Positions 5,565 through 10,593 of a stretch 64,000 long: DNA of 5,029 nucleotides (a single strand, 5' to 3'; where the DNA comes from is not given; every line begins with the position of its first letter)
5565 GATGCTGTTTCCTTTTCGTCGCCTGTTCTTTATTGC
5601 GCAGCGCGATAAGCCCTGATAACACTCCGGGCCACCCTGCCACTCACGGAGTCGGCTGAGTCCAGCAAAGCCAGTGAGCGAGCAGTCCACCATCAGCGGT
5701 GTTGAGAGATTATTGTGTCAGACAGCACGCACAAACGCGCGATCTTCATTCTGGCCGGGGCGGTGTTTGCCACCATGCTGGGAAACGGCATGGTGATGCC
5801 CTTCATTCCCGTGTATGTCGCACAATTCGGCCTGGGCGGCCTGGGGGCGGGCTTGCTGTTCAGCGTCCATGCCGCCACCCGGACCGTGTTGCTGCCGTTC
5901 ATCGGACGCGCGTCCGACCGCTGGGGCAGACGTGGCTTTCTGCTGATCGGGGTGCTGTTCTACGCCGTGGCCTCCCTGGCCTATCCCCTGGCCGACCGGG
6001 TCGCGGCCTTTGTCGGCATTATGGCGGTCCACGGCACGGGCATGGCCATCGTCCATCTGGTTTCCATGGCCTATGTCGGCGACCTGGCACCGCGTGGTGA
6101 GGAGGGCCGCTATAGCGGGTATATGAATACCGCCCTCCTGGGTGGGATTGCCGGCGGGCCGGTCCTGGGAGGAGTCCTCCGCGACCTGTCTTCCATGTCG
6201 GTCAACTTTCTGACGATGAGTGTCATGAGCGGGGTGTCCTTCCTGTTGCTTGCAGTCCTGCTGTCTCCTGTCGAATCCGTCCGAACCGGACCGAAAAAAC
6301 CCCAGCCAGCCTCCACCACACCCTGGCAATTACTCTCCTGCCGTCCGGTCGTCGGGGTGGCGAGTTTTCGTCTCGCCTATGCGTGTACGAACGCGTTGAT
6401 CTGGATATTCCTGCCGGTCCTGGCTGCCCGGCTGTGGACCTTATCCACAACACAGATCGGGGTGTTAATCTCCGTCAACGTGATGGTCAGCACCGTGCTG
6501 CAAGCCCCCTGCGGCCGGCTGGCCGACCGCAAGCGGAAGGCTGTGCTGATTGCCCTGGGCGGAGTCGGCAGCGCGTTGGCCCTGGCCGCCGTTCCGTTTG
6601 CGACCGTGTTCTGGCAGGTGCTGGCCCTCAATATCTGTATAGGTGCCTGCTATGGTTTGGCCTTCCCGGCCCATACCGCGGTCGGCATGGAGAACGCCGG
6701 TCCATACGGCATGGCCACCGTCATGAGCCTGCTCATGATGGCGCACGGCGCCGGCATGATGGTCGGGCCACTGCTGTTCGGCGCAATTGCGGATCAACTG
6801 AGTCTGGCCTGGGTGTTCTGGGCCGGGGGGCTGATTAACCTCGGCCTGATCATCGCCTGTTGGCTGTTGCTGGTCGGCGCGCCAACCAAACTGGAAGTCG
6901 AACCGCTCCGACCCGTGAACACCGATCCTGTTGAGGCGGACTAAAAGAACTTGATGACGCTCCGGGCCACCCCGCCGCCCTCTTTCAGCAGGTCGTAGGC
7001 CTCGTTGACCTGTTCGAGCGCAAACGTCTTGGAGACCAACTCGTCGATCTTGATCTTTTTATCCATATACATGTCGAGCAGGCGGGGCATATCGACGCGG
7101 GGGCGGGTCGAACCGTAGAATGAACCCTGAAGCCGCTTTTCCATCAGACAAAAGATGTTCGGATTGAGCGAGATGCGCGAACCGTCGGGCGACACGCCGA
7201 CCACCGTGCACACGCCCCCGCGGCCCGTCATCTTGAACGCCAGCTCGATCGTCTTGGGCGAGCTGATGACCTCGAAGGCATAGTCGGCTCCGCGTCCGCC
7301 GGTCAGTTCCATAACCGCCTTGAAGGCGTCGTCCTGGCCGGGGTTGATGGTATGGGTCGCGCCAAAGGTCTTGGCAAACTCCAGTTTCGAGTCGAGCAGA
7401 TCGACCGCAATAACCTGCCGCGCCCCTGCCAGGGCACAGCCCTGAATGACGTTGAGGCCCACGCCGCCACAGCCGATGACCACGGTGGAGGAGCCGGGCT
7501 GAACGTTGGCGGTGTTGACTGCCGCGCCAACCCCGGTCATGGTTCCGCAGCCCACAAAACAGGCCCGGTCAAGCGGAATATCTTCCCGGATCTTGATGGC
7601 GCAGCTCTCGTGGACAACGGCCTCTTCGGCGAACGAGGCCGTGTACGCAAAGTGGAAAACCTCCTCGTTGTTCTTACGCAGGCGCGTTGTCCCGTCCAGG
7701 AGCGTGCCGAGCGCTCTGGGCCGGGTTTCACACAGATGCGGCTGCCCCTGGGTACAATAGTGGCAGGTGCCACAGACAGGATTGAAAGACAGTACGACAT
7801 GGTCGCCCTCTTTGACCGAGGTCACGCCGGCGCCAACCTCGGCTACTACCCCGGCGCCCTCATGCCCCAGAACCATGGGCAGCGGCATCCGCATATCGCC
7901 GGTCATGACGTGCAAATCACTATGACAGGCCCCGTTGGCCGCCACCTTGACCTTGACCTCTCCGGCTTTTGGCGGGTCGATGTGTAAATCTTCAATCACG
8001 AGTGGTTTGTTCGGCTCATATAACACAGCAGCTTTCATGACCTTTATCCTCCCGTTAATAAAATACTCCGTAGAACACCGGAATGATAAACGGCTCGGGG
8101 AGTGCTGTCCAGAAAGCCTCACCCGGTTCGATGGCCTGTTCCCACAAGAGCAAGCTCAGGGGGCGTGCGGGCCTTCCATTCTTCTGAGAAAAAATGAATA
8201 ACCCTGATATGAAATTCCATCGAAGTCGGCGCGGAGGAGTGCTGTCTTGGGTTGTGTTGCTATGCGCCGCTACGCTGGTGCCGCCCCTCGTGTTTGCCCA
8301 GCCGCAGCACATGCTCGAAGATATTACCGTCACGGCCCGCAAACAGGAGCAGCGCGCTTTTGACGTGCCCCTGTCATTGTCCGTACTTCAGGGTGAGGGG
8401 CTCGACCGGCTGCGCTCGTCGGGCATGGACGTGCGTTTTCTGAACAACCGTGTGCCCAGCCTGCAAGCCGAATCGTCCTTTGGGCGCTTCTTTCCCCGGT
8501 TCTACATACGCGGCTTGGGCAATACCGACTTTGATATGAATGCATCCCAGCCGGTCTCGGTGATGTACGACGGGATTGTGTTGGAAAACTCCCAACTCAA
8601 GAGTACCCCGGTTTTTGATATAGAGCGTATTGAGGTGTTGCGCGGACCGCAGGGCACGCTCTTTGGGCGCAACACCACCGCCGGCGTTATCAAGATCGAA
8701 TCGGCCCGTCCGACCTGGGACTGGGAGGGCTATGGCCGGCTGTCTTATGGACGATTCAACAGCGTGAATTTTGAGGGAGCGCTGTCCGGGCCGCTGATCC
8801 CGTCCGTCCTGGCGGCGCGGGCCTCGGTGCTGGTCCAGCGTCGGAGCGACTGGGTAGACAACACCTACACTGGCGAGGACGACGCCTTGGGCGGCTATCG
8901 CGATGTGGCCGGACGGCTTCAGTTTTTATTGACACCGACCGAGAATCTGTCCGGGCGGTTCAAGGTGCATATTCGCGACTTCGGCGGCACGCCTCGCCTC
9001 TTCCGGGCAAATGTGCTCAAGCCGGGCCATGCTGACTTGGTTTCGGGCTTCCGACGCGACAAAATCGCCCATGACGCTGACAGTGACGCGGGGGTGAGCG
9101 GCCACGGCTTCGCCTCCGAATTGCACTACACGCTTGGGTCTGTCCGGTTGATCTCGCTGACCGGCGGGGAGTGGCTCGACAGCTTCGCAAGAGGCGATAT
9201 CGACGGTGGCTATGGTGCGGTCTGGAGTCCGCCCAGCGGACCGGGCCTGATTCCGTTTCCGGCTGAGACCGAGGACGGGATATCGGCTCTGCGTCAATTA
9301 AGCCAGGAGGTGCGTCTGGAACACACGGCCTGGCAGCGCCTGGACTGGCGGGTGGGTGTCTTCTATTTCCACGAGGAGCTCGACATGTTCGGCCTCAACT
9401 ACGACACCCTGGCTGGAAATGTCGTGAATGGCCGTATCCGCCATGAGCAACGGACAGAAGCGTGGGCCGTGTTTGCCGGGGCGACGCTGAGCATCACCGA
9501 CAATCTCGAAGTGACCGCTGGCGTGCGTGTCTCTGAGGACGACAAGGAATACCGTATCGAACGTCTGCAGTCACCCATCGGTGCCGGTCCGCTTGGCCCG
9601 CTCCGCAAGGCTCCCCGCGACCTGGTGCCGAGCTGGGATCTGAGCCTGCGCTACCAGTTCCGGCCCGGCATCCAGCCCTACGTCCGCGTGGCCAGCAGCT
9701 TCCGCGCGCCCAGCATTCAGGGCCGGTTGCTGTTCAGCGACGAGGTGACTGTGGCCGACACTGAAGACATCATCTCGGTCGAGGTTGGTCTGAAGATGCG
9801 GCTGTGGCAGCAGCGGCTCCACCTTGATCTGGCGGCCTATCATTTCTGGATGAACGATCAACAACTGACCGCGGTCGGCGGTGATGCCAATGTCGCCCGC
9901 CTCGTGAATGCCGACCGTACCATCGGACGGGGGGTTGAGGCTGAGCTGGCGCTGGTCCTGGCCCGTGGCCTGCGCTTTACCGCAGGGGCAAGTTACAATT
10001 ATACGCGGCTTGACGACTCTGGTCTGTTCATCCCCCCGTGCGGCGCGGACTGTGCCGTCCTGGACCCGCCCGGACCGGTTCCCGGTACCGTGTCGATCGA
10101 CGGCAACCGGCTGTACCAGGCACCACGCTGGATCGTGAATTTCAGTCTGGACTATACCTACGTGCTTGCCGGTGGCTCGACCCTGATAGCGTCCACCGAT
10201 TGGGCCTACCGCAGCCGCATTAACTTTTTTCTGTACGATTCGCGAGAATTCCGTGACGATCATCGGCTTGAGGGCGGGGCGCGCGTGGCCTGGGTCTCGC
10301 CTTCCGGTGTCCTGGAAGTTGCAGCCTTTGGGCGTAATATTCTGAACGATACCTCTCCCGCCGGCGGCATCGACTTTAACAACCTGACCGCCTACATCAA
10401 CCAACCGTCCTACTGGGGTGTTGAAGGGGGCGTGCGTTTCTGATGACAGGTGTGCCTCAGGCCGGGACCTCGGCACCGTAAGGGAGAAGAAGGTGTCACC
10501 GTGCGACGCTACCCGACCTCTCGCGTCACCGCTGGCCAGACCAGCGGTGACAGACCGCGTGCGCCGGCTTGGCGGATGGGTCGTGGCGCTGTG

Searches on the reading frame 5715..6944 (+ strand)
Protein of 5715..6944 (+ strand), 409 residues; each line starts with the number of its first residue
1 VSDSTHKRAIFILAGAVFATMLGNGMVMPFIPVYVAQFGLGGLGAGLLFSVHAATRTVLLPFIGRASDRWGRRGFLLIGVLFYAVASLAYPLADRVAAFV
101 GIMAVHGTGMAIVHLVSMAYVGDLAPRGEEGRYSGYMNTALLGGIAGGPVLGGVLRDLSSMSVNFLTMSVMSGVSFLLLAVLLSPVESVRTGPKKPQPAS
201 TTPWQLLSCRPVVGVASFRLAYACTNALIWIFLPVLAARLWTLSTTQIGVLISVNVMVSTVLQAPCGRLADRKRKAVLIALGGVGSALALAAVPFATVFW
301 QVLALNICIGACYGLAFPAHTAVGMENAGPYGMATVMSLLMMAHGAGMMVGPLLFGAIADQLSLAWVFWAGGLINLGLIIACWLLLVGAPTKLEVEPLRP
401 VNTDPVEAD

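Call 37: search_protein_families(library=pfam, proteins=[window:5715-6944:+], max_evalue=0.00001)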
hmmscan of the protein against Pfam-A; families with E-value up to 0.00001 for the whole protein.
window:5715-6944:+ (409 aa): 3 families
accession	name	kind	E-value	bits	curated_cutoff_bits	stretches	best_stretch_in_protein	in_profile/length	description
PF07690.21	MFS_1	-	2.8e-52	178.2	33.4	2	14-236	2-228/347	Major Facilitator Superfamily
PF12832.13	MFS_1_like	-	1.1e-11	44.9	25.2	1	7-166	211-372/373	MFS_1 like family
PF01306.25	LacY_symp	-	3.6e-06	26.5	24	0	218-317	16-113/413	LacY proton/sugar symporter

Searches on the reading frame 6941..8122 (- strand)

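Call 37: search_protein_families(library=pfam, proteins=[window:6941-8122:-], max_evalue=0.00001)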
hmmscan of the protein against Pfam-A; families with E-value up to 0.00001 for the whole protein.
window:6941-8122:- (393 aa): 3 families
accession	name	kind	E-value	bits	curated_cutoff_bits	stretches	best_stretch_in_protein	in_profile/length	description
PF00107.32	ADH_zinc_N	-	6.9e-31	107.3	31.8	1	220-351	1-126/129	Zinc-binding dehydrogenase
PF08240.17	ADH_N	-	4.2e-27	94.9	23.5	1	53-178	2-102/104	Alcohol dehydrogenase GroES-like domain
PF13602.12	ADH_zinc_N_2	-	4e-08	34.7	27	1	253-383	1-127/134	Zinc-binding dehydrogenase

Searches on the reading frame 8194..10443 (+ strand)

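Call 37: search_protein_families(library=pfam, proteins=[window:8194-10443:+], max_evalue=0.00001)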
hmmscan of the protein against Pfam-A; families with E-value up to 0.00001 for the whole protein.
window:8194-10443:+ (749 aa): 2 families
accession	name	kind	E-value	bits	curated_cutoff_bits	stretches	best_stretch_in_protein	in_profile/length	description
PF00593.30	TonB_dep_Rec_b-barrel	-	1.5e-31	111.2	27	1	288-672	46-394/436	TonB dependent receptor-like, beta-barrel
PF07715.20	Plug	-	3.8e-16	60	23.9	1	56-165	3-107/107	TonB-dependent Receptor Plug Domain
